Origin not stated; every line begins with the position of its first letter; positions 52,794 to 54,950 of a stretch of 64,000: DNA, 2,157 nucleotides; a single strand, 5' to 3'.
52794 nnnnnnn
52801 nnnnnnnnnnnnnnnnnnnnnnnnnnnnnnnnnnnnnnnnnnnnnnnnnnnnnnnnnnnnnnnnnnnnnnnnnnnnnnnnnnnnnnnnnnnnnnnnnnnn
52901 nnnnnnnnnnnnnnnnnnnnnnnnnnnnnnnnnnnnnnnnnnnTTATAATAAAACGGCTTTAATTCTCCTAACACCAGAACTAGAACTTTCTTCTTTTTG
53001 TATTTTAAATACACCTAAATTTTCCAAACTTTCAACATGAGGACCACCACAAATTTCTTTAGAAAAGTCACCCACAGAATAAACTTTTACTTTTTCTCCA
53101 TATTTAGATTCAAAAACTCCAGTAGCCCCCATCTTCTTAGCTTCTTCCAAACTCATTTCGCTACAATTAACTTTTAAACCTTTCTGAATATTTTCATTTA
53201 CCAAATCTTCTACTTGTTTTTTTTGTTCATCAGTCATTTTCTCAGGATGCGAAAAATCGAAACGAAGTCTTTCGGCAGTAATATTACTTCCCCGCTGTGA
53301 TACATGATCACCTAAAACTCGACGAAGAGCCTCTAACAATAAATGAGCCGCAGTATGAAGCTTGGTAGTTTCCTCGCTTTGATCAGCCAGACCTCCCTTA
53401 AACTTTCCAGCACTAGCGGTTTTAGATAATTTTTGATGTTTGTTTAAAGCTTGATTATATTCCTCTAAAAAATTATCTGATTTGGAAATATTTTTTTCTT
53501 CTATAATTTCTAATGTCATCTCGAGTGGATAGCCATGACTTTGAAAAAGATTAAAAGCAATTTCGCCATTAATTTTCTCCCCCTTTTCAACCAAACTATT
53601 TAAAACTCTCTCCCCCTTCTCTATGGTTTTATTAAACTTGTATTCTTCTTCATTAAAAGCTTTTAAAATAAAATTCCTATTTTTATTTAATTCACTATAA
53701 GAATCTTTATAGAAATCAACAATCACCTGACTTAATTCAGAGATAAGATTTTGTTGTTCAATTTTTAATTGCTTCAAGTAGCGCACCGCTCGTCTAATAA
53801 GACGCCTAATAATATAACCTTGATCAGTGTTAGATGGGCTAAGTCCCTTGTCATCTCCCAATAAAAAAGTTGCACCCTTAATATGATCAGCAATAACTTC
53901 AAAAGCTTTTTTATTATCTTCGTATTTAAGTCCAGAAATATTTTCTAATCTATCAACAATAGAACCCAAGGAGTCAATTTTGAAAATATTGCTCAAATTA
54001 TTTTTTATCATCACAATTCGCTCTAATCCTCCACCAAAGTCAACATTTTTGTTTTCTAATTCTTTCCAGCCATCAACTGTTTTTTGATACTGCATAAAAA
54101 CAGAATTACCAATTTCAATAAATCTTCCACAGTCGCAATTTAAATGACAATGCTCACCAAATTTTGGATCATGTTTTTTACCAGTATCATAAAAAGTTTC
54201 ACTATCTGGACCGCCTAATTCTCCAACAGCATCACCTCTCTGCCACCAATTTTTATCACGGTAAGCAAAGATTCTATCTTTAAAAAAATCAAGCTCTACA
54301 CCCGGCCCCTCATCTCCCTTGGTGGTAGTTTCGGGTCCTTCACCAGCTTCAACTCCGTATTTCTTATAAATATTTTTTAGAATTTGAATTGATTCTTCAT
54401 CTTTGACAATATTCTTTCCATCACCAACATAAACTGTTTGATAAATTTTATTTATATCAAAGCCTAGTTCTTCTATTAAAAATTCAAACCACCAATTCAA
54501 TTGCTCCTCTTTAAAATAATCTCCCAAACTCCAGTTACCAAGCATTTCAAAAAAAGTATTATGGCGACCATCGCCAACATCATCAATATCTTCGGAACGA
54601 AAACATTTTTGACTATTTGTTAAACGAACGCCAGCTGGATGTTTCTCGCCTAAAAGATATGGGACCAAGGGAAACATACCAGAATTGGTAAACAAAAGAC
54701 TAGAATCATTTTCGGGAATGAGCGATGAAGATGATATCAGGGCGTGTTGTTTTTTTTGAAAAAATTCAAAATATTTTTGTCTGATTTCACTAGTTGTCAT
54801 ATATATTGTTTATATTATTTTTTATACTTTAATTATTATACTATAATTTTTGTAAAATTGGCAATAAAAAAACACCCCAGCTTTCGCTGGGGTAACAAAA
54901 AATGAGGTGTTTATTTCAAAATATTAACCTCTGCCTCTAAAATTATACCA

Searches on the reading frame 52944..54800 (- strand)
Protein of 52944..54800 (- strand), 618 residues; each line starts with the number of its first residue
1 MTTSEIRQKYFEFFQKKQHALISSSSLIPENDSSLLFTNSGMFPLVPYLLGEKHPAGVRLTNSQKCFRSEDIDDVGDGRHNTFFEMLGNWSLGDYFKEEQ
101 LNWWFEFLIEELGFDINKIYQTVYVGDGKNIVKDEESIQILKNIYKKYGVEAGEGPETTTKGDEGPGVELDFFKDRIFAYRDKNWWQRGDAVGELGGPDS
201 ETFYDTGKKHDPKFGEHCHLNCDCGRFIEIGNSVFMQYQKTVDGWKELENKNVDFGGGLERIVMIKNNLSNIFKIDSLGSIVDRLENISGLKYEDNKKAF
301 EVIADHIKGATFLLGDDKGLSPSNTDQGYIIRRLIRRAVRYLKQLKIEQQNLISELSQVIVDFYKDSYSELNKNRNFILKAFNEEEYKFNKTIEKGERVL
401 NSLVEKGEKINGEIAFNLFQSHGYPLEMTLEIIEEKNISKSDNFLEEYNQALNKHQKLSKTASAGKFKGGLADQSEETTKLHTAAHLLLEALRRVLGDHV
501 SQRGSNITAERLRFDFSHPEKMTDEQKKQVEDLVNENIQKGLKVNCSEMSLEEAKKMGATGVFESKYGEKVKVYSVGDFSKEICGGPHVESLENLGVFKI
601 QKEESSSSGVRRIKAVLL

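Call 31: find_encoding_contigs(protein=window:52944-54800:-, flank=3000, max_places=10)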
Protein window:52944-54800:- (618 aa): 5 contigs read that carry it; 5 places shown.
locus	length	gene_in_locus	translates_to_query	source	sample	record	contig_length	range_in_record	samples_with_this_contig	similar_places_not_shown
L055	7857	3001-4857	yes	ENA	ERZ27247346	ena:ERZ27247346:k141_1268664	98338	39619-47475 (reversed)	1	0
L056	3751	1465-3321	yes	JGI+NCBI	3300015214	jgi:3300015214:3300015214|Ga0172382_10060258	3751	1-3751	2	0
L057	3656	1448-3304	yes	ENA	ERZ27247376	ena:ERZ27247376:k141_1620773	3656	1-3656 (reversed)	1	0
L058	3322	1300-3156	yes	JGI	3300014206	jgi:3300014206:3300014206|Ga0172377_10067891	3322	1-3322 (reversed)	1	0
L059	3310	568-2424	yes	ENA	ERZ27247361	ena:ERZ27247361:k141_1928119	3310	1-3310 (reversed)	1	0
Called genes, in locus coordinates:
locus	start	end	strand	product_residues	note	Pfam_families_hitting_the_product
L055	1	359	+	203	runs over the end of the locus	-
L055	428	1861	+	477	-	PF01225:Mur_ligase, PF08245:Mur_ligase_M, PF02875:Mur_ligase_C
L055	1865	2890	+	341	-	PF01565:FAD_binding_4, PF02873:MurB_C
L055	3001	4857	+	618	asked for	PF01411:tRNA-synt_2c, PF07973:tRNA_SAD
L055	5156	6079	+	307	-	PF09603:Fib_succ_major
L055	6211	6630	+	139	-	PF00164:Ribosom_S12_S23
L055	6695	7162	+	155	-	PF00177:Ribosomal_S7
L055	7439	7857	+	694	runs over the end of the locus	PF00009:GTP_EFTU, PF03144:GTP_EFTU_D2, PF22042:EF-G_D2, PF14492:EFG_III, PF16658:RF3_C (weak), PF03764:EFG_IV, PF00679:EFG_C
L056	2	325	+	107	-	?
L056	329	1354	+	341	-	PF01565:FAD_binding_4, PF02873:MurB_C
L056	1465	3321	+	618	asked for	PF01411:tRNA-synt_2c, PF07973:tRNA_SAD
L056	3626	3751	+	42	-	?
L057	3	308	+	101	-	?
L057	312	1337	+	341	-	PF01565:FAD_binding_4, PF02873:MurB_C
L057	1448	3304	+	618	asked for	PF01411:tRNA-synt_2c, PF07973:tRNA_SAD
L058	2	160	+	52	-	?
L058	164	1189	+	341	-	PF01565:FAD_binding_4, PF02873:MurB_C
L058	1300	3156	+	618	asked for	PF01411:tRNA-synt_2c, PF07973:tRNA_SAD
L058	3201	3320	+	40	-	?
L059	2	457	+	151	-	?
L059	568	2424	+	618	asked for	PF01411:tRNA-synt_2c, PF07973:tRNA_SAD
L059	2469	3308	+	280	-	?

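Call 42: find_homologous_proteins(query=window:52947-54800:-, max_evalue=1e-100)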
Query window:52947-54800:- (618 aa): 7976 proteins with E <= 1e-100 among 8000 candidates; the best 120 are listed.
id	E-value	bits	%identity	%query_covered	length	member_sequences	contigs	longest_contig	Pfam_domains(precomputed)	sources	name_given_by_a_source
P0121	0.0e+0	1396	100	100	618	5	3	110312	PF01411.25,PF07973.20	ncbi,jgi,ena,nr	ncbi:MAG: alanine--tRNA ligase [Patescibacteria group bacterium]|nr:alanine--tRNA ligase [Patescibac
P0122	0.0e+0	1310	93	100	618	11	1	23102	PF01411.25,PF07973.20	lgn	-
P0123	0.0e+0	1284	91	100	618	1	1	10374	PF01411.25,PF07973.20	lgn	-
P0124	0.0e+0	1110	77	100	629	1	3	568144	PF01411.25,PF07973.20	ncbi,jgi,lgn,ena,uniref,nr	ncbi:alanine--tRNA ligase [Candidatus Falkowbacteria bacterium HGW-Falkowbacteria-1]|uniref:alanine-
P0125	0.0e+0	1103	78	100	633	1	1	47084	PF01411.25,PF07973.20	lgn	-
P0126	0.0e+0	1099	77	100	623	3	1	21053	PF01411.25,PF07973.20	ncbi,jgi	ncbi:MAG: alanine--tRNA ligase-related protein [Patescibacteria group bacterium]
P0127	0.0e+0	1095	77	100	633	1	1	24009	PF01411.25,PF07973.20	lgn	-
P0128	0.0e+0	1091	77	100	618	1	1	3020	PF01411.25,PF07973.20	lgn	-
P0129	0.0e+0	1086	76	100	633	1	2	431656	PF01411.25,PF07973.20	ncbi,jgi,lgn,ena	-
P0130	0.0e+0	1084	76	100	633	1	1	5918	PF01411.25,PF07973.20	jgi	-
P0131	0.0e+0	1084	76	100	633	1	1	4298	PF01411.25,PF07973.20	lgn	-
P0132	0.0e+0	1082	76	100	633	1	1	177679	PF01411.25,PF07973.20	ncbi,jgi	ncbi:MAG: alanine--tRNA ligase-related protein [Patescibacteria group bacterium]|jgi:alanyl-tRNA syn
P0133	0.0e+0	1082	76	100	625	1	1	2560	PF01411.25,PF07973.20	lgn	-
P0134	0.0e+0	1078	75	100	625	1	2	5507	PF01411.25,PF07973.20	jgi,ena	-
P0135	0.0e+0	1076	76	100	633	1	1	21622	PF01411.25,PF07973.20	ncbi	-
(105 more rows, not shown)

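Call 44: find_encoding_contigs(protein=P0123, flank=4000, max_places=5)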
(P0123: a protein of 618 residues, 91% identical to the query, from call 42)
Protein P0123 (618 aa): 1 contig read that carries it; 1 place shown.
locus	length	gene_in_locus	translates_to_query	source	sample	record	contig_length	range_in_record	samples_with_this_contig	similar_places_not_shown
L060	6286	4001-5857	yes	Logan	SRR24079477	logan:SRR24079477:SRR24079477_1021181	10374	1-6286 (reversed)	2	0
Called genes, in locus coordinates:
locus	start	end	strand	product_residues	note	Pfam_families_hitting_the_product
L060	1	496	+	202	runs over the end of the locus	-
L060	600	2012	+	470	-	PF01225:Mur_ligase, PF08245:Mur_ligase_M, PF02875:Mur_ligase_C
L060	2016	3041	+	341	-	PF01565:FAD_binding_4, PF02873:MurB_C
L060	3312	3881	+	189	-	-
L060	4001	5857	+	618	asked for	PF01411:tRNA-synt_2c, PF07973:tRNA_SAD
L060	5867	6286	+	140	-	?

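Call 45: find_encoding_contigs(protein=P0124, flank=4000, max_places=3)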
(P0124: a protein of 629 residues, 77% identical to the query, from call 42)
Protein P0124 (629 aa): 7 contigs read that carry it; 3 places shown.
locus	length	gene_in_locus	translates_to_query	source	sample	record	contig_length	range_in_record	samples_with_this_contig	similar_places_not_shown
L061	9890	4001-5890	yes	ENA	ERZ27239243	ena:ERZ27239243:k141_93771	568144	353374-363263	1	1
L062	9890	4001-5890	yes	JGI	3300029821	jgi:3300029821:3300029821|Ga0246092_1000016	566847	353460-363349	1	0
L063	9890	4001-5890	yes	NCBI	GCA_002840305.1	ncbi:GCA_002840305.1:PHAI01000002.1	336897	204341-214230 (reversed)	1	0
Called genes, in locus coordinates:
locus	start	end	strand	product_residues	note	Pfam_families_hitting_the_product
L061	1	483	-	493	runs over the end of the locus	-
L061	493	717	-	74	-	-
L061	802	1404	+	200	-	-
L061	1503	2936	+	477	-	PF01225:Mur_ligase, PF08245:Mur_ligase_M, PF02875:Mur_ligase_C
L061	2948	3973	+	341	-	PF01565:FAD_binding_4, PF02873:MurB_C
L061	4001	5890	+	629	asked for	PF01411:tRNA-synt_2c, PF07973:tRNA_SAD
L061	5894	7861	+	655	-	PF07963:N_methyl, PF07603:Lcl_C (faint)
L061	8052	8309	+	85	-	PF01176:eIF-1a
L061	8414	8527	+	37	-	PF00444:Ribosomal_L36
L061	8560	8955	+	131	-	PF00416:Ribosomal_S13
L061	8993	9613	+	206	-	PF00411:Ribosomal_S11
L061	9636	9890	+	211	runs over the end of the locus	PF00163:Ribosomal_S4, PF01479:S4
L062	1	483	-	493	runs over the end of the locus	-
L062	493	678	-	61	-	-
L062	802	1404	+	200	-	-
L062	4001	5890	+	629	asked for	PF01411:tRNA-synt_2c, PF07973:tRNA_SAD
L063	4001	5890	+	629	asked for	PF01411:tRNA-synt_2c, PF07973:tRNA_SAD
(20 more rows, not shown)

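Call 53: list_cluster_members(proteins=[P0002, P0121, P0001, P0005])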
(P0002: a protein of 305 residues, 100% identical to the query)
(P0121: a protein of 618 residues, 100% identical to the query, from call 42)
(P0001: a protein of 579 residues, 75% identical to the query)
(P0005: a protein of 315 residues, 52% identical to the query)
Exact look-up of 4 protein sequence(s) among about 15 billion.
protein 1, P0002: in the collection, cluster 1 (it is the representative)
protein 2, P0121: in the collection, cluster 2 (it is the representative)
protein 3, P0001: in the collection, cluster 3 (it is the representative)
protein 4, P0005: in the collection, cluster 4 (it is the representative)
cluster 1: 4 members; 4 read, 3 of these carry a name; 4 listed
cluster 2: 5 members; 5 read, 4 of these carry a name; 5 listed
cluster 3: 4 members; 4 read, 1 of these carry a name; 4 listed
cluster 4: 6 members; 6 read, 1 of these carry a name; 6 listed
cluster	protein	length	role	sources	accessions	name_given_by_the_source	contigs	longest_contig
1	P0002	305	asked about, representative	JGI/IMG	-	-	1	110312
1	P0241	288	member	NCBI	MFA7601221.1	MAG: FISUMP domain-containing protein, partial [Patescibacteria group bacterium]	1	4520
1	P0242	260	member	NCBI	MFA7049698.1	MAG: FISUMP domain-containing protein, partial [Patescibacteria group bacterium]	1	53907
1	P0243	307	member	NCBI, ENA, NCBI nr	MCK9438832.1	fibrobacter succinogenes major paralogous domain-containing protein [Patescibacteria ...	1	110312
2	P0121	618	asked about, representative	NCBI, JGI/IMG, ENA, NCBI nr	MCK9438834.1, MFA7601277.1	MAG: alanine--tRNA ligase [Patescibacteria group bacterium] | alanine--tRNA ligase [Patescibacteria group bacterium]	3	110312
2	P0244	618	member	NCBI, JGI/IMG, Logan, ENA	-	alanyl-tRNA synthetase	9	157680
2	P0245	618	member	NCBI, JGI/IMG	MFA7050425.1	MAG: alanine--tRNA ligase-related protein [Patescibacteria group bacterium]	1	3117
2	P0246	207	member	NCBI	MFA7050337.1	MAG: alanine--tRNA ligase-related protein, partial [Patescibacteria group bacterium]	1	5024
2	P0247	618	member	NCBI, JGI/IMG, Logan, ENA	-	-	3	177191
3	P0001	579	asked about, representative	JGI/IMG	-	-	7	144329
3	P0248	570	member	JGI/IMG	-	uncharacterized protein (TIGR02145 family)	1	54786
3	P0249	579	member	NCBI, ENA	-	-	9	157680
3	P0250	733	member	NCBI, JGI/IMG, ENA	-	-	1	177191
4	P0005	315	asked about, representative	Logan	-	-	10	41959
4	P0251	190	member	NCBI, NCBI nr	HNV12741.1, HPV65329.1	MAG TPA: fibrobacter succinogenes major paralogous domain-containing protein, partial ... | fibrobacter succinogenes major paralogous domain-containing protein [bacterium]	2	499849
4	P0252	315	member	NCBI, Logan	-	-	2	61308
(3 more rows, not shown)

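Call 56: find_encoding_contigs(protein=P0252, flank=3000, max_places=4)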
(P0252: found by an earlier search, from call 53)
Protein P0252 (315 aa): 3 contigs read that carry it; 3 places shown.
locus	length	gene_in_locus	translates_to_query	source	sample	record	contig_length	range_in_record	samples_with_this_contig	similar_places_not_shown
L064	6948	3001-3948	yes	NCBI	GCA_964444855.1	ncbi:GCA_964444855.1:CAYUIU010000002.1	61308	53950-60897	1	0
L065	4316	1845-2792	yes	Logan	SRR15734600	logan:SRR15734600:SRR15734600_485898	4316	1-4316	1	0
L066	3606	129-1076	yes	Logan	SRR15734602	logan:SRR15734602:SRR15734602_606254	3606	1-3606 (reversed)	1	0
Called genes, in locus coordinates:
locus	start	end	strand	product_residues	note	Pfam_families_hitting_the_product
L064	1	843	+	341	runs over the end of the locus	PF01565:FAD_binding_4, PF02873:MurB_C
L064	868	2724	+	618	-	PF01411:tRNA-synt_2c, PF07973:tRNA_SAD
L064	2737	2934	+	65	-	PF07963:N_methyl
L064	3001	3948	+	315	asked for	PF09603:Fib_succ_major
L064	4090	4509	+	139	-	PF00164:Ribosom_S12_S23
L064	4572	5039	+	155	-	PF00177:Ribosomal_S7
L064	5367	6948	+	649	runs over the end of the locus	PF00009:GTP_EFTU, PF03144:GTP_EFTU_D2, PF22042:EF-G_D2, PF14492:EFG_III, PF16658:RF3_C (weak), PF03764:EFG_IV, PF00679:EFG_C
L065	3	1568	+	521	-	?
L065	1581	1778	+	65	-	PF07963:N_methyl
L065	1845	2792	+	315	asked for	PF09603:Fib_succ_major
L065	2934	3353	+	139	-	PF00164:Ribosom_S12_S23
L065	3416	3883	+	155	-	PF00177:Ribosomal_S7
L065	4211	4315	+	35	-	?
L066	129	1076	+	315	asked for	PF09603:Fib_succ_major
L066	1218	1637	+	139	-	PF00164:Ribosom_S12_S23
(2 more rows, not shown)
